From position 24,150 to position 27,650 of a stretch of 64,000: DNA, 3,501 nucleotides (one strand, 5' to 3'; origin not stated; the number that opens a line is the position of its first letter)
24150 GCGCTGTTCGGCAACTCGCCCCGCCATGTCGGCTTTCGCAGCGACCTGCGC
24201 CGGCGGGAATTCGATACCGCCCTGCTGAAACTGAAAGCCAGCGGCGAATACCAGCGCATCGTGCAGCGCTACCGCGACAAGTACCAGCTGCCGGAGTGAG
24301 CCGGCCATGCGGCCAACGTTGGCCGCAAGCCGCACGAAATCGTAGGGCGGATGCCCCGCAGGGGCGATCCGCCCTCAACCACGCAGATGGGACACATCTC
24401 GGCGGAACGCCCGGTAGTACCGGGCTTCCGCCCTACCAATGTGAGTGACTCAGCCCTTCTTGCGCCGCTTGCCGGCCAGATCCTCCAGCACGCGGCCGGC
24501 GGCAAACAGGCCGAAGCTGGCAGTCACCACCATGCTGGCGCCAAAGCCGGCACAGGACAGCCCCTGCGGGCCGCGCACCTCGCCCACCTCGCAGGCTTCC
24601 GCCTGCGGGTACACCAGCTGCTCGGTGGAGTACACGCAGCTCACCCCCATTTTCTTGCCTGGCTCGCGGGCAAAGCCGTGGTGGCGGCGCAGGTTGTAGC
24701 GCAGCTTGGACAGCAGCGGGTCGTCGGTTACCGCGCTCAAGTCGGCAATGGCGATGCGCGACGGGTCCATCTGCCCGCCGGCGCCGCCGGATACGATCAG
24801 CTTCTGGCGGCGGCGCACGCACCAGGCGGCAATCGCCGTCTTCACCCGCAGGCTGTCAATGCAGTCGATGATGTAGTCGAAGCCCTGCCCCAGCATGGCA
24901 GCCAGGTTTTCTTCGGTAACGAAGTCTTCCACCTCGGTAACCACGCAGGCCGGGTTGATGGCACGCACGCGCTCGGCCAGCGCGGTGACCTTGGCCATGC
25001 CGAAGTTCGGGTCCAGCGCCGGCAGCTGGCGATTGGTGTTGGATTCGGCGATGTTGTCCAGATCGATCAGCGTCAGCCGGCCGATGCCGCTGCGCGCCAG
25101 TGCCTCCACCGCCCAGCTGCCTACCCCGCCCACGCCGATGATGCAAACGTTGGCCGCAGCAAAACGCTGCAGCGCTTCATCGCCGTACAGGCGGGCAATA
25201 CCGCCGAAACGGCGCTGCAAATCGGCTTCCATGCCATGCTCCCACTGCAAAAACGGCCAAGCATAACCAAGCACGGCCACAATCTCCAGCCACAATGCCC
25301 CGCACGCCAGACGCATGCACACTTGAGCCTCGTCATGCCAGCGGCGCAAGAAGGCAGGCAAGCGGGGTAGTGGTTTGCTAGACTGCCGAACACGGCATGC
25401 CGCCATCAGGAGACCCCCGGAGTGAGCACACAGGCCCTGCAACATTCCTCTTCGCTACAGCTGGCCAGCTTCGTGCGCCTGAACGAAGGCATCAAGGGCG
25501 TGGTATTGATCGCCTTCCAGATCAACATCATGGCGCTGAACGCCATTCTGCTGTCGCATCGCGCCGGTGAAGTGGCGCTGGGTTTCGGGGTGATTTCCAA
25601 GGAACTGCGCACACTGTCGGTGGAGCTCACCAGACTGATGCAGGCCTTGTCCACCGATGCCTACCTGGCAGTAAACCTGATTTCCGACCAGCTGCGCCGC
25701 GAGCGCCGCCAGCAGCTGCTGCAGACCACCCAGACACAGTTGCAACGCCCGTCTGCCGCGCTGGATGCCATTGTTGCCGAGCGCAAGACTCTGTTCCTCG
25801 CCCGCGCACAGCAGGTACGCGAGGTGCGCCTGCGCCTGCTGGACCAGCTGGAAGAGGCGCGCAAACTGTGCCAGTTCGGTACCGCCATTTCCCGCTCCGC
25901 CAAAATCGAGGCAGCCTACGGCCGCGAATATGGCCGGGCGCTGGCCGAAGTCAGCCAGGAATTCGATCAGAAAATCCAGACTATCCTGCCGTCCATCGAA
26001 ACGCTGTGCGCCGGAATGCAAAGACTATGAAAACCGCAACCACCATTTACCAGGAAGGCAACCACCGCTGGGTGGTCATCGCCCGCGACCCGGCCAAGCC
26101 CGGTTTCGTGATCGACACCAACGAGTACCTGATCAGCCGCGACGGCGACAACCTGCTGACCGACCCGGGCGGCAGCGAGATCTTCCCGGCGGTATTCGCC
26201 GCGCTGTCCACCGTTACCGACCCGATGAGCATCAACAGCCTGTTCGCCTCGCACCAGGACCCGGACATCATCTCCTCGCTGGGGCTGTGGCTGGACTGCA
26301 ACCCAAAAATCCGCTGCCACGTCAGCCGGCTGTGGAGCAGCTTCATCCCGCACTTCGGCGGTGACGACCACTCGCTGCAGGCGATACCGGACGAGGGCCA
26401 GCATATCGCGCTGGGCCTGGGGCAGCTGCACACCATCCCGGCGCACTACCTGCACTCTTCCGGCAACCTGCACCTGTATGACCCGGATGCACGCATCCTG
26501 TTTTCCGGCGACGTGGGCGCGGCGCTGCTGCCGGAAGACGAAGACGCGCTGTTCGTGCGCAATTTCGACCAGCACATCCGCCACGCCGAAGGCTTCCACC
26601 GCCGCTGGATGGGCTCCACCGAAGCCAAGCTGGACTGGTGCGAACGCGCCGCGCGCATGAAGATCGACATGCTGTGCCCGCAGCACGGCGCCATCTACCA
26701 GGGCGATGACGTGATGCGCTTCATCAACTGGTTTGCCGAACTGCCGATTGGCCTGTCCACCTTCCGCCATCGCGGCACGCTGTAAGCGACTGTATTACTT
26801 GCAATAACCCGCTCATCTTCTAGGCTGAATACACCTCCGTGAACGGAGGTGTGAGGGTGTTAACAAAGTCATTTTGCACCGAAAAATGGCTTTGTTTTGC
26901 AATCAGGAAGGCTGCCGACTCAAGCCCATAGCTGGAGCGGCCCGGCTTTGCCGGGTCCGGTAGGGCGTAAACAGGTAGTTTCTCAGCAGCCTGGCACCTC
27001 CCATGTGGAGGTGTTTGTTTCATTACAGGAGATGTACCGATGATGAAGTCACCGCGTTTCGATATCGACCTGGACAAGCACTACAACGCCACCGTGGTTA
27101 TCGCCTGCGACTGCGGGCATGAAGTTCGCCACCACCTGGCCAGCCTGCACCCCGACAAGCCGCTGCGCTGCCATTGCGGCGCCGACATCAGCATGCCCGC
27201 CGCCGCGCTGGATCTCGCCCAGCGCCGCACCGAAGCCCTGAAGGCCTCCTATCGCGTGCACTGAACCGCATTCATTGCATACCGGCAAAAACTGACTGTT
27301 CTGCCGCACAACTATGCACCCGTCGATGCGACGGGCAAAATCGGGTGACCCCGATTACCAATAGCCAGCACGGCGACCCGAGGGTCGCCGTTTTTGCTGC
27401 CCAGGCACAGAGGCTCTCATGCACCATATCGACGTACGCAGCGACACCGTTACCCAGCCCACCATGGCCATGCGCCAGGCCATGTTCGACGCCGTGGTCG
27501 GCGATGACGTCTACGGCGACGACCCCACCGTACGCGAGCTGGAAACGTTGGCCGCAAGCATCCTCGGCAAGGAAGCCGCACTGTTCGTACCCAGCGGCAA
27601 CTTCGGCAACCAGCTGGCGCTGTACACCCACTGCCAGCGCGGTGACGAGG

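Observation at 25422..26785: Translationally coupled mini-MCP (chemoreceptor-tip mimic) and MBL-fold protein: candidate cytoplasmic chemotaxis sensor module (ODP-like analogy)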

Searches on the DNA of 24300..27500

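Call 68: search_rna_families(source=window, start=24300, end=27500, threshold=evalue, max_evalue=1)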
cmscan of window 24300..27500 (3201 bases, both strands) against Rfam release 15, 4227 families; matches with E-value up to 1: 0.
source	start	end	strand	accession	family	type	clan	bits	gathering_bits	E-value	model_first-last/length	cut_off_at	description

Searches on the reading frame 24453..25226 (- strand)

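Call 46: search_protein_families(library=pfam, proteins=[window:24453-25226:-], max_evalue=0.001)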
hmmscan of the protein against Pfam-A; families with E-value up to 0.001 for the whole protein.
window:24453-25226:- (258 aa): 2 families
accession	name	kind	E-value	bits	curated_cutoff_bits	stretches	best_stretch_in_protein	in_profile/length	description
PF00899.27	ThiF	-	6.2e-38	130.7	28.1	1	12-159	8-154/238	ThiF family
PF03435.24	Sacchrp_dh_NADP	-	0.00095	19.9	25.1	0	27-140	1-92/129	Saccharopine dehydrogenase NADP binding domain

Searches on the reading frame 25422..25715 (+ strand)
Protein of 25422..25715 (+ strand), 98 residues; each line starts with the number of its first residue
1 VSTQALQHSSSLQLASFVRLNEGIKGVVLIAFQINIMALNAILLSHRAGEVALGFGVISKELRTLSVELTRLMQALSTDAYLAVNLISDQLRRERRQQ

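Call 16: search_protein_families(library=pfam, proteins=[window:25422-25715:+], max_evalue=10)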
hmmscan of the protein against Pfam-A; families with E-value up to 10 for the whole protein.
seq(98 aa): 1 family
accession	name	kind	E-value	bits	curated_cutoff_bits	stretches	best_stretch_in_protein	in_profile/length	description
PF00015.26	MCPsignal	-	1.2e-08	35.5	34.6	1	27-68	42-83/172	Methyl-accepting chemotaxis protein (MCP) signalling domain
